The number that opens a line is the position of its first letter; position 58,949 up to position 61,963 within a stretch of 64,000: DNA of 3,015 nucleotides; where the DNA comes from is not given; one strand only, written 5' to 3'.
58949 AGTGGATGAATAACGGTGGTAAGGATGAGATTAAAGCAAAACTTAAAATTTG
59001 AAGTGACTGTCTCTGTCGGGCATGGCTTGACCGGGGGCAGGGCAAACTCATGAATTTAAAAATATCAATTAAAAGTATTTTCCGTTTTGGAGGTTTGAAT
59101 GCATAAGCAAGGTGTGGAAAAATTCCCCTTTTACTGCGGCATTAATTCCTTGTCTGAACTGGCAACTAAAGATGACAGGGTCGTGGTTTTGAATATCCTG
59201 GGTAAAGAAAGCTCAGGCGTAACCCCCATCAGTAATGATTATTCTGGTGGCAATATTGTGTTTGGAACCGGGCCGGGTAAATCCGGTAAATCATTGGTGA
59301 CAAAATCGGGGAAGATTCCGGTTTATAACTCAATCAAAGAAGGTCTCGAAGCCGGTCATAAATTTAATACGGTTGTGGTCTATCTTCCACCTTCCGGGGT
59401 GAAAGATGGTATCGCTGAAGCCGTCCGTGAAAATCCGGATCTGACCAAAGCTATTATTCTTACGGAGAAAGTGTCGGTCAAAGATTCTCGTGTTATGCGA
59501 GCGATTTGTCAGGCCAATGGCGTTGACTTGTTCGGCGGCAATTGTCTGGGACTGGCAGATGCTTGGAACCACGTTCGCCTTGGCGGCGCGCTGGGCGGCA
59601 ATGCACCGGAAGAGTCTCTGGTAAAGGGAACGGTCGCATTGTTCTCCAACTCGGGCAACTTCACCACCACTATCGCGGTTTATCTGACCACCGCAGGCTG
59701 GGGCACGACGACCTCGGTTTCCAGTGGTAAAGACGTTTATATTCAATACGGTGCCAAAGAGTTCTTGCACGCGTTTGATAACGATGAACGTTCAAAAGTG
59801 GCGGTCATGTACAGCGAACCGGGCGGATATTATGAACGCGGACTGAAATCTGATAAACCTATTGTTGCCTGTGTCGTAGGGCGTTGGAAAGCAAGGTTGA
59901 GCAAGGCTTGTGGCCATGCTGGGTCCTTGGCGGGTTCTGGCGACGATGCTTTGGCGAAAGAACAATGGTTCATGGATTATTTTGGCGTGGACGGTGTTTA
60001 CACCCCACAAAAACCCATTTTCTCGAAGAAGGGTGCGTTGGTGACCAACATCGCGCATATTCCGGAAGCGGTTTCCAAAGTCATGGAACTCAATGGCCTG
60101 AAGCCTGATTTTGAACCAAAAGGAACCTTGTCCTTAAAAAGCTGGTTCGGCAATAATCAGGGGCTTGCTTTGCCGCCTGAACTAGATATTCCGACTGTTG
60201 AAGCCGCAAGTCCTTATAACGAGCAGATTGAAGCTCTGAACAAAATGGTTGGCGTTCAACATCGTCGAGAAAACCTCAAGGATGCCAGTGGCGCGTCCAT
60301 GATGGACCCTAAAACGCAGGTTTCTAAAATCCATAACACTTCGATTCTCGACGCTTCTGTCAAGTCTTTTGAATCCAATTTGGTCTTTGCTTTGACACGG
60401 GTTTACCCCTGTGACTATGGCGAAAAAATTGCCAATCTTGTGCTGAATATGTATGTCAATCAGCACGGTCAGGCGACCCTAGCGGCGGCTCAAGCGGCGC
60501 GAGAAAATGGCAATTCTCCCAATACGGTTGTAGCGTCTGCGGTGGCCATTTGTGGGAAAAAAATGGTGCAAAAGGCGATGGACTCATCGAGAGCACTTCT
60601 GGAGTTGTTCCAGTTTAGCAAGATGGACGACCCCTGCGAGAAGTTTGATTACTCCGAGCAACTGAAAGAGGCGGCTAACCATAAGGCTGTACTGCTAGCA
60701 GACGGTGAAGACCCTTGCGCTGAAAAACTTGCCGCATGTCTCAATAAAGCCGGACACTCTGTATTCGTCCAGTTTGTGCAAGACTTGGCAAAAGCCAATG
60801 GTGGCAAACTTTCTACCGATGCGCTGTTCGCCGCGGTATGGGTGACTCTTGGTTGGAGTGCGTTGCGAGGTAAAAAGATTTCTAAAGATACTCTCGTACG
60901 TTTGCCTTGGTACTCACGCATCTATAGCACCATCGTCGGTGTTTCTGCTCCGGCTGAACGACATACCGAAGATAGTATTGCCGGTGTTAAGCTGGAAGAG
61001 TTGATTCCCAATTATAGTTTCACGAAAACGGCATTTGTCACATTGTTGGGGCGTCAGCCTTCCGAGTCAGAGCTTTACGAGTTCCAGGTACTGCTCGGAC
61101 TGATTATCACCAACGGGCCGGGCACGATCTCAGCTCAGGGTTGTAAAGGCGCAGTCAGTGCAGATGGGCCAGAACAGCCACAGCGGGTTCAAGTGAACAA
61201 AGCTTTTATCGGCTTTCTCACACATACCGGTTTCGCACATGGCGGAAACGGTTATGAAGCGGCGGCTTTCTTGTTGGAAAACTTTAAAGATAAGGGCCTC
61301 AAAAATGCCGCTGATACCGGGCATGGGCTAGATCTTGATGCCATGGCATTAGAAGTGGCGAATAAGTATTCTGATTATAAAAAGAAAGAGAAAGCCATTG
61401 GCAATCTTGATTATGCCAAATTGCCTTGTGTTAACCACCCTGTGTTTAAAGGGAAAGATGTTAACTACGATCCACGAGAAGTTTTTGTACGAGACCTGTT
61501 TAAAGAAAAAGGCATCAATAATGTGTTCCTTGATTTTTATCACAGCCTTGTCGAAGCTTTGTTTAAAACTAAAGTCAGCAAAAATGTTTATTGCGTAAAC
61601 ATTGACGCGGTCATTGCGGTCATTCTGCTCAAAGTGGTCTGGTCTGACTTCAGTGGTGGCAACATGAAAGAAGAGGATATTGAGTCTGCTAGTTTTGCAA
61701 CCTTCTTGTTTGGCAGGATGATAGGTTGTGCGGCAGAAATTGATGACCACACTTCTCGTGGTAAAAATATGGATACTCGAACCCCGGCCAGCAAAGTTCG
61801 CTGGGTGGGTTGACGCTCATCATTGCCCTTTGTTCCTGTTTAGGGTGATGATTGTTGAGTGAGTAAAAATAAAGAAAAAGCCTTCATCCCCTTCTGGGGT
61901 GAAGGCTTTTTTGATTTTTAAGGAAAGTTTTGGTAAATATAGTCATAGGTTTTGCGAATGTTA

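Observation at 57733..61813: ATP-citrate lyase with an oversized (904-aa) large subunit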

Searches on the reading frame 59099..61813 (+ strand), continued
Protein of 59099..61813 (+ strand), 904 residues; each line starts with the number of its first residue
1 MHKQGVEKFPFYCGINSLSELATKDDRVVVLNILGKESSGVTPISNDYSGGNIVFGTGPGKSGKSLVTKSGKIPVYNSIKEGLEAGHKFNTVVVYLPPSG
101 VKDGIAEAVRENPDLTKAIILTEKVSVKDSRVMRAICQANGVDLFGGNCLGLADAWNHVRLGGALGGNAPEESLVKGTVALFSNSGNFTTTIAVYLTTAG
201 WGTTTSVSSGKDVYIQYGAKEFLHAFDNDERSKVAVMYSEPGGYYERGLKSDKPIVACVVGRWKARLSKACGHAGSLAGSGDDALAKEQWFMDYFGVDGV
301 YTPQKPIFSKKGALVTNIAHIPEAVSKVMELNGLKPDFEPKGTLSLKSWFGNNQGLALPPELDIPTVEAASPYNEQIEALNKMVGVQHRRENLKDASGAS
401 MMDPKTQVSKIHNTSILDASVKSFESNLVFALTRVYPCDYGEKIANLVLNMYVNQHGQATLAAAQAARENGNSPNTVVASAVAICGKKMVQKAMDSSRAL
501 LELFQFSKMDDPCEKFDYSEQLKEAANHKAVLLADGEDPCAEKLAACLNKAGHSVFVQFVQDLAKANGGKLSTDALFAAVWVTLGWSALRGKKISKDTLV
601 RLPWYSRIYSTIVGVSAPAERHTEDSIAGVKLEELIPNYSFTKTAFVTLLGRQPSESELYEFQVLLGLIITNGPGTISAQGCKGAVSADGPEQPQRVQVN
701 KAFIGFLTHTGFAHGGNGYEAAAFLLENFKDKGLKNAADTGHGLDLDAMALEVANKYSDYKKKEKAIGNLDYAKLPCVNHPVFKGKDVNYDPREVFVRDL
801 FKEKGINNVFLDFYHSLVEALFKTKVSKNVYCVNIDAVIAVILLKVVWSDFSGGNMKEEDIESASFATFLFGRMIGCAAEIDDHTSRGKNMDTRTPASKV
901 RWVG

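Call 33: fold_search(model_id=the predicted structure, library=pdb)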
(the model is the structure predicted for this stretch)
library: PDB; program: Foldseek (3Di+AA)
matches with E <= 10: 884; with E <= 0.001: 117
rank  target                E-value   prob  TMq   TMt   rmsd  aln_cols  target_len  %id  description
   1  6hxj_B                9.5e-11  1.00  0.17  0.24  19.5       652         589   16  Structure of ATP citrate lyase from Chlorobium limicola in complex with citrate and coenzyme A. (released 2019-04-10)
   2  6hxj_D                1.4e-10  1.00  0.17  0.24  20.4       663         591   15  Structure of ATP citrate lyase from Chlorobium limicola in complex with citrate and coenzyme A. (released 2019-04-10)
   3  6hxj_F                2.0e-10  1.00  0.17  0.24  20.2       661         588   14  Structure of ATP citrate lyase from Chlorobium limicola in complex with citrate and coenzyme A. (released 2019-04-10)
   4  6hxi_B                1.6e-09  1.00  0.19  0.26  19.5       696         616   16  Structure of ATP citrate lyase from Methanothrix soehngenii in complex with citrate and coenzyme A (released 2019-04-10)
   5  7rkz_D                3.5e-09  1.00  0.17  0.15  20.3       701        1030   14  Structure of ACLY D1026A-substrates-asym-int (released 2023-05-10)
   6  6qfb_A                7.2e-09  1.00  0.19  0.17  19.5       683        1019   14  Structure of the human ATP citrate lyase holoenzyme in complex with citrate, coenzyme A and Mg.ADP (released 2019-04-10)
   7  6qfb_D                1.0e-08  1.00  0.19  0.17  19.8       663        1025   13  Structure of the human ATP citrate lyase holoenzyme in complex with citrate, coenzyme A and Mg.ADP (released 2019-04-10)
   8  6qfb_B                1.2e-08  1.00  0.18  0.16  19.1       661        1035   15  Structure of the human ATP citrate lyase holoenzyme in complex with citrate, coenzyme A and Mg.ADP (released 2019-04-10)
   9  6znw_B                1.4e-08  1.00  0.18  0.24  20.2       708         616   16  Methanosaeta concilii ATP citrate lyase (D541A mutant) in complex with (3S)-citryl-CoA. (released 2021-07-14)
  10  3ufx_A                1.6e-08  1.00  0.17  0.40   9.9       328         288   26  Thermus aquaticus succinyl-CoA synthetase in complex with GDP-Mn2+ (released 2012-06-27)
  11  6uuw_A                1.6e-08  1.00  0.18  0.16  17.8       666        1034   15  Structure of human ATP citrate lyase E599Q mutant in complex with Mg2+, citrate, ATP and CoA (released 2019-12-25)
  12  6qfb_C                2.2e-08  1.00  0.18  0.17  19.3       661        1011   13  Structure of the human ATP citrate lyase holoenzyme in complex with citrate, coenzyme A and Mg.ADP (released 2019-04-10)
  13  6hxh_A                2.6e-08  1.00  0.18  0.16  19.3       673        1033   13  Structure of the human ATP citrate lyase holoenzyme in complex with citrate, coenzyme A and Mg.ADP (released 2019-04-10)
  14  2nu6_A                3.6e-08  1.00  0.16  0.38  11.0       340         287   20  C123aA Mutant of E. coli Succinyl-CoA Synthetase (released 2007-07-24)
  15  6poe_A                4.5e-08  1.00  0.18  0.16  19.1       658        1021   14  Structure of ACLY in complex with CoA (released 2019-12-25)
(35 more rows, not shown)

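Call 35: list_cluster_members(proteins=[P0121, P0123, P0130, P0138, P0147, P0176, P0200, P0268, P0127])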
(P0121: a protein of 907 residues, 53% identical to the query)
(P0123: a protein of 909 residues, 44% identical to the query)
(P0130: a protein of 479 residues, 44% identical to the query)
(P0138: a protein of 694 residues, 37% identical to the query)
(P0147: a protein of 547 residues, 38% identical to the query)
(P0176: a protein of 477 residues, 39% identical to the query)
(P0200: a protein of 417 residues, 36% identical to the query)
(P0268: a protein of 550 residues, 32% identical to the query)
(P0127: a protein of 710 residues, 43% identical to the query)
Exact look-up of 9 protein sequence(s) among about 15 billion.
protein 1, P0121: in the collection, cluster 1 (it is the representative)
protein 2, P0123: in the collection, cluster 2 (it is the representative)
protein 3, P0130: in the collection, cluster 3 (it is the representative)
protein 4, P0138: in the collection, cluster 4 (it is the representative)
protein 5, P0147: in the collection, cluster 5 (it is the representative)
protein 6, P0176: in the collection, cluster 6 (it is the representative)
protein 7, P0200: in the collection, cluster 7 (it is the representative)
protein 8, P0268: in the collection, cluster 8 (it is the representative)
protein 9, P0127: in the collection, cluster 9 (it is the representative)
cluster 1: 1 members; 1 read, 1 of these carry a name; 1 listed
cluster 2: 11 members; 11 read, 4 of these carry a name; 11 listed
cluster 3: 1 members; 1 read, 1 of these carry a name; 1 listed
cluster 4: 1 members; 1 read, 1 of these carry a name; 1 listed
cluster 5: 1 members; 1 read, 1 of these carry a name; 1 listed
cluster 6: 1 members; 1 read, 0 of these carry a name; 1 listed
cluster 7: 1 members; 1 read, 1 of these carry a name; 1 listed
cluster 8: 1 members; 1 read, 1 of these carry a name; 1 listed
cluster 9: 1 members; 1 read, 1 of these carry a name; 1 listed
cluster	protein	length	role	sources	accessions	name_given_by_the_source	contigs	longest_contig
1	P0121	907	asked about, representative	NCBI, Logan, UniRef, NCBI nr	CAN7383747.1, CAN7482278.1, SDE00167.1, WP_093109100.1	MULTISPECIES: CoA-binding protein [unclassified Variovorax] | CoA-binding protein n=1 Tax=unclassified Variovorax TaxID=663243 RepID=UPI000890DF37 | CoA-binding protein [Variovorax sp. CF079]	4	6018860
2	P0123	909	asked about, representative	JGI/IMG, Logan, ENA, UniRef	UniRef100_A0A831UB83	CoA-binding protein n=1 Tax=Geobacter metallireducens TaxID=28232 RepID=A0A831UB83_GEOME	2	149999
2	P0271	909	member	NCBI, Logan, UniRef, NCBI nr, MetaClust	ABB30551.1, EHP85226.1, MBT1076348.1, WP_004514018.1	CoA-binding domain-containing protein [Geobacter metallireducens RCH3] | Uncharacterized protein n=1 Tax=Geobacter metallireducens (strain ATCC 53774 / DSM 7210 / ... | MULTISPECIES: citrate/2-methylcitrate synthase [Geobacter]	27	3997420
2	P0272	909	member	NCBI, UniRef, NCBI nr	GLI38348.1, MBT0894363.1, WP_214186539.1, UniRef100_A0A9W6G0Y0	CoA-binding protein [Geobacter hydrogenophilus] | Uncharacterized protein n=1 Tax=Geobacter hydrogenophilus TaxID=40983 ...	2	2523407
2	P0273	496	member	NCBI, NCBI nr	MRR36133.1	CoA-binding protein, partial [bacterium] | CoA-binding protein [bacterium]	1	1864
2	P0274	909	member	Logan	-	-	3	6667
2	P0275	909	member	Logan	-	-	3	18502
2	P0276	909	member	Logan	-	-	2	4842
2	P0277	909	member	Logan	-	-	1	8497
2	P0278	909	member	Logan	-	-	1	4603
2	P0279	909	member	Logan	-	-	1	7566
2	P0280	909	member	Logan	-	-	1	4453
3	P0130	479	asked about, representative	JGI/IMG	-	hypothetical protein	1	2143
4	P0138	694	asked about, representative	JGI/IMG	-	succinyl-CoA synthetase alpha subunit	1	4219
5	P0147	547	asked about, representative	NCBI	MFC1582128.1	citrate/2-methylcitrate synthase [Planctomycetota bacterium]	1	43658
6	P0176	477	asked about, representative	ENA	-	-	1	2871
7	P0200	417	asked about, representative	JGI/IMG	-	citrate synthase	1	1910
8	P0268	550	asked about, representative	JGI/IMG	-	hypothetical protein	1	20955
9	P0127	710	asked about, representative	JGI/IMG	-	succinyl-CoA synthetase alpha subunit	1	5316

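Call 40: find_related_loci(query=A2, collection=genome_contigs, flank=6000)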
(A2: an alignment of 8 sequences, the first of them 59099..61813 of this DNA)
Query A2 (904 aa) in genome_contigs; peptide patterns used: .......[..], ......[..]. (x = any residue, [..] = any of these).
600 stretches matched a pattern (row limit reached: there are more); 555 encode a relative of the query (tblastn E <= 1e-3); the best 80 are kept; 80 distinct loci.
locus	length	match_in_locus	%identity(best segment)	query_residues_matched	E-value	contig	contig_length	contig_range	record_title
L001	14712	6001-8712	91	1-904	0e+0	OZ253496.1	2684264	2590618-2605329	MAG: Nitrospinales bacterium isolate df65dd65-b23d-4177-8dc5-9078cc071d11 genome assembly, chromosome: 1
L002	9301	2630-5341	92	1-904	0e+0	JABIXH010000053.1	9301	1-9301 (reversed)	MAG: Nitrospina sp. isolate SI073_bin113 k141_751278, whole genome shotgun sequence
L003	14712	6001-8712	91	1-904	0e+0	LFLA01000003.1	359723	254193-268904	MAG: Nitrospina sp. LS_NOB contig16900, whole genome shotgun sequence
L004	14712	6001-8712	90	1-904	0e+0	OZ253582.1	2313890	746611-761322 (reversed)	MAG: Nitrospinales bacterium isolate d88e25f9-fceb-4c12-a94a-4a5aae773960 genome assembly, chromosome: 1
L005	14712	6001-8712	88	1-904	0e+0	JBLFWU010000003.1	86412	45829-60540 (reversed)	MAG: Nitrospinales bacterium isolate 3300053785_124 Ga0535658_0000223, whole genome shotgun sequence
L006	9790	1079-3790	88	1-904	0e+0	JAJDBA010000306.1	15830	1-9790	MAG: Nitrospinaceae bacterium isolate OFTM251 OFTM251_305, whole genome shotgun sequence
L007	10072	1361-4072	88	1-904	0e+0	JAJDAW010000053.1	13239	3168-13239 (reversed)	MAG: Nitrospinaceae bacterium isolate OFTM142 OFTM142_52, whole genome shotgun sequence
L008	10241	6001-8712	87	1-904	0e+0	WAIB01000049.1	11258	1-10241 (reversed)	MAG: Nitrospinota bacterium isolate GoM_MAG_111B NODE_49_length_11258_cov_2.486839, whole genome shotgun sequence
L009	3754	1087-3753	88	1-889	0e+0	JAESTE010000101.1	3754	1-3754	MAG: Nitrospinaceae bacterium isolate NORP306 CoAssembly_2222573, whole genome shotgun sequence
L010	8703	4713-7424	87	1-904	0e+0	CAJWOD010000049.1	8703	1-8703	MAG TPA_asm: uncultured Nitrospina sp. isolate ERR599084_bin.47_MetaBAT_v2.12.1_MAG genome assembly, contig: NODE_2701_l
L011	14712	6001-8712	87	1-904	0e+0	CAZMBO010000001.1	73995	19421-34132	MAG TPA_asm: uncultured Nitrospina sp. isolate SRP200020_co5_392 genome assembly, contig: NODE_487_length_73995_cov_22.8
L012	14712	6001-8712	87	1-904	0e+0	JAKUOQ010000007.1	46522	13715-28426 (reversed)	MAG: Nitrospinales bacterium isolate ALOHA_A2.0_37 A2.0-Nitrospinales-1_7, whole genome shotgun sequence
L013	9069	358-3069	87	1-904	0e+0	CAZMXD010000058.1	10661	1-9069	MAG TPA_asm: uncultured Nitrospina sp. isolate ERP001736_co3_55 genome assembly, contig: NODE_3688_length_10661_cov_4.81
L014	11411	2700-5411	86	1-904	0e+0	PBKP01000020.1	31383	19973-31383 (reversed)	MAG: Nitrospina sp. isolate SP265 115522, whole genome shotgun sequence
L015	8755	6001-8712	85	1-904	0e+0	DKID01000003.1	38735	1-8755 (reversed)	MAG TPA_asm: Nitrospina sp. UBA6727 UBA6727_contig_5075, whole genome shotgun sequence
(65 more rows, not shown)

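Call 63: find_homologous_proteins(query=P0121)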
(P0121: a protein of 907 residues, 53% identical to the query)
Query P0121 (907 aa): 2995 proteins with E <= 0.001 among 8000 candidates; the best 120 are listed.
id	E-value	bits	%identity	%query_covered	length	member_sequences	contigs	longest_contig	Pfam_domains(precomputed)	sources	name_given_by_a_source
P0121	0.0e+0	2046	100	100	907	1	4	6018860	PF13607.12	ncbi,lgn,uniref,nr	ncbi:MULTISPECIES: CoA-binding protein [unclassified Variovorax]|uniref:CoA-binding protein n=1 Tax=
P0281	0.0e+0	2046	100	100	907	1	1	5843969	PF13607.12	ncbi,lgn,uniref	ncbi:CoA-binding protein [Variovorax sp. LjRoot290]|uniref:CoA-binding protein n=1 Tax=Variovorax sp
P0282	0.0e+0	2043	100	100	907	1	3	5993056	PF13607.12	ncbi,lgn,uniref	ncbi:CoA-binding protein [Variovorax sp. LjRoot130]|uniref:CoA-binding protein n=1 Tax=Variovorax sp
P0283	0.0e+0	2041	100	100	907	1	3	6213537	PF13607.12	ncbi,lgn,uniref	ncbi:CoA-binding protein [Variovorax sp. LjRoot84]|uniref:CoA-binding protein n=1 Tax=Variovorax sp.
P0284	0.0e+0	2004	98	100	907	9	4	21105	PF02629.26,PF13607.12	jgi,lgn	jgi:succinyl-CoA synthetase alpha subunit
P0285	0.0e+0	2002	97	100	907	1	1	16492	PF13607.12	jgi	jgi:succinyl-CoA synthetase alpha subunit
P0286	0.0e+0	2002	98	100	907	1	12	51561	PF13607.12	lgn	-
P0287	0.0e+0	2002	97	100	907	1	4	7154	PF13607.12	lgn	-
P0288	0.0e+0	2001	97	100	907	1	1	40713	PF13607.12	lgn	-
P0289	0.0e+0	1997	97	100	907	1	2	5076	PF13607.12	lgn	-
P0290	0.0e+0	1935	94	100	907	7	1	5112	PF13607.12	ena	-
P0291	0.0e+0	1888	92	100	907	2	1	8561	PF13607.12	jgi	jgi:succinyl-CoA synthetase alpha subunit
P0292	0.0e+0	1875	91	100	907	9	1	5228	PF13607.12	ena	-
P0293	0.0e+0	1858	90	100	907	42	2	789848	PF13607.12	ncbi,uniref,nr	ncbi:CoA-binding protein [Variovorax sp. WS11]|uniref:CoA-binding protein n=1 Tax=Variovorax sp. WS1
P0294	0.0e+0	1855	90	100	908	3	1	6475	PF13607.12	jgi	jgi:succinyl-CoA synthetase alpha subunit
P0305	0.0e+0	1839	89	100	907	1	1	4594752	PF13607.12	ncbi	ncbi:CoA-binding protein [Cupriavidus necator]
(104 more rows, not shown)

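Call 65: find_encoding_contigs(protein=P0305, flank=8000, max_places=2)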
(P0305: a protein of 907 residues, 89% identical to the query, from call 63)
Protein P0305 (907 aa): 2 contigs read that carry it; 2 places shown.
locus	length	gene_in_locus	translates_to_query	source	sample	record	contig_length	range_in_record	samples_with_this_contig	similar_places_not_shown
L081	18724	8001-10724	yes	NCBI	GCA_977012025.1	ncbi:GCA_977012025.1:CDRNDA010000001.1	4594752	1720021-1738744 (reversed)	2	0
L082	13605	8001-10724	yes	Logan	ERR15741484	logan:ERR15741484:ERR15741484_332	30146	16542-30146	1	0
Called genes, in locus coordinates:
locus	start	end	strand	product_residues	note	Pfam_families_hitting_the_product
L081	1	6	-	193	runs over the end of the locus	PF25084:LbH_EIF2B (weak), PF14602:Hexapep_2 (faint), PF00132:Hexapep, PF25087:GMPPB_C (weak), PF00132:Hexapep (weak)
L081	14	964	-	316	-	PF01408:GFO_IDH_MocA, PF22725:GFO_IDH_MocA_C3 (weak), PF02894:GFO_IDH_MocA_C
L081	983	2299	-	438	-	PF03446:NAD_binding_2 (weak), PF03721:UDPG_MGDP_dh_N, PF00984:UDPG_MGDP_dh, PF03720:UDPG_MGDP_dh_C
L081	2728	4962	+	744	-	PF02706:Wzz, PF23607:WZC_N, PF13807:GNVR, PF01656:CbiA (weak)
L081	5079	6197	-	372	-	PF13480:Acetyltransf_6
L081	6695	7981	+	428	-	PF08442:ATP-grasp_2, PF24948:Citrate_synth_N, PF16114:Citrate_bind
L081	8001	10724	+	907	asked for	PF13607:Succ_CoA_lig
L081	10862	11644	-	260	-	PF00285:Citrate_synt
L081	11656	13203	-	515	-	PF00501:AMP-binding, PF13193:AMP-binding_C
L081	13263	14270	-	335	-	PF03401:TctC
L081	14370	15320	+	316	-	PF09339:HTH_IclR, PF12802:MarR_2 (faint), PF01614:IclR_C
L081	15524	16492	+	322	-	PF03401:TctC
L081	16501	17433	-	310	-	PF00126:HTH_1, PF03466:LysR_substrate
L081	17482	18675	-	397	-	PF00465:Fe-ADH, PF13685:Fe-ADH_2 (weak), PF25137:ADH_Fe_C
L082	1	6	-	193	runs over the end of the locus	PF25084:LbH_EIF2B (weak), PF14602:Hexapep_2 (faint), PF00132:Hexapep, PF25087:GMPPB_C (weak), PF00132:Hexapep (weak)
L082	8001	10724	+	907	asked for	PF13607:Succ_CoA_lig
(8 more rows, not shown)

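Call 66: find_encoding_contigs(protein=P0121, flank=8000, max_places=2)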
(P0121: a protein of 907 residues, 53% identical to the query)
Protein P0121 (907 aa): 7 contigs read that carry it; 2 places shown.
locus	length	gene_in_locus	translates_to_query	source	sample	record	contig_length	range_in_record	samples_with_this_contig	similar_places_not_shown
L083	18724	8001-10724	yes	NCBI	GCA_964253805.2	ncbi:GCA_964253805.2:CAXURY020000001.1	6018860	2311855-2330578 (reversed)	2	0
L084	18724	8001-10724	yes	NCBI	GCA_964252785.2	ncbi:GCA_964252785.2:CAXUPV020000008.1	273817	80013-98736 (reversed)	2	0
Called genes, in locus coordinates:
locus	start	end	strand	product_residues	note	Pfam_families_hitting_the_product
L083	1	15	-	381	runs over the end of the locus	PF13795:HupE_UreJ_2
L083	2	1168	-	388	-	-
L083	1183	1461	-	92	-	-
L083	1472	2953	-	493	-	PF14224:DUF4331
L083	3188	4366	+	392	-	PF13458:Peripla_BP_6, PF01094:ANF_receptor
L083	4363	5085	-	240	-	PF00027:cNMP_binding, PF13545:HTH_Crp_2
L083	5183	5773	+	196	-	-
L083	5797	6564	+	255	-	PF00596:Aldolase_II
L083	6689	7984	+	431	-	PF08442:ATP-grasp_2, PF24948:Citrate_synth_N, PF16114:Citrate_bind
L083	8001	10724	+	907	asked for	PF13607:Succ_CoA_lig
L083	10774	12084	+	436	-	PF00083:Sugar_tr, PF07690:MFS_1, PF00083:Sugar_tr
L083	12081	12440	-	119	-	-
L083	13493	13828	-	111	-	-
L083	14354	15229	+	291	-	PF20112:DUF6502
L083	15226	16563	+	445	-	PF18914:DUF5666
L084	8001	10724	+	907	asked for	PF13607:Succ_CoA_lig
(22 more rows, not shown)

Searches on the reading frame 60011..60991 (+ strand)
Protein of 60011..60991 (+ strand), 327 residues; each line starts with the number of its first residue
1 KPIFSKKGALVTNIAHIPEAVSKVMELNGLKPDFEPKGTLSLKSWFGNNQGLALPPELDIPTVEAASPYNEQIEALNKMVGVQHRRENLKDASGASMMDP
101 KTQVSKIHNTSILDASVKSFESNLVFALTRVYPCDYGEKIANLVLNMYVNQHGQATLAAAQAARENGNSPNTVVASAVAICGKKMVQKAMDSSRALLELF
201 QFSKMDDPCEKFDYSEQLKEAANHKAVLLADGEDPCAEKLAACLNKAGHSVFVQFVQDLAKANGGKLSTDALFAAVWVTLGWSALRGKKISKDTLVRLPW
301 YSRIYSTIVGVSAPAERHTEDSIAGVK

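Call 23: search_protein_families(library=pfam, proteins=[window:60011-60991:+], max_evalue=10)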
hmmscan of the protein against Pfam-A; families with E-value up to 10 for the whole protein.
seq(327 aa): 2 families
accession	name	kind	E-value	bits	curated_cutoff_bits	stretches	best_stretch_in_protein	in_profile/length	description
PF21313.2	EthR_C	-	0.056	14.2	27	1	149-192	40-83/111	Transcriptional regulator EthR, C-terminal domain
PF06971.19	Put_DNA-bind_N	-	0.12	12.9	27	1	289-304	1-16/49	Putative DNA-binding protein N-terminus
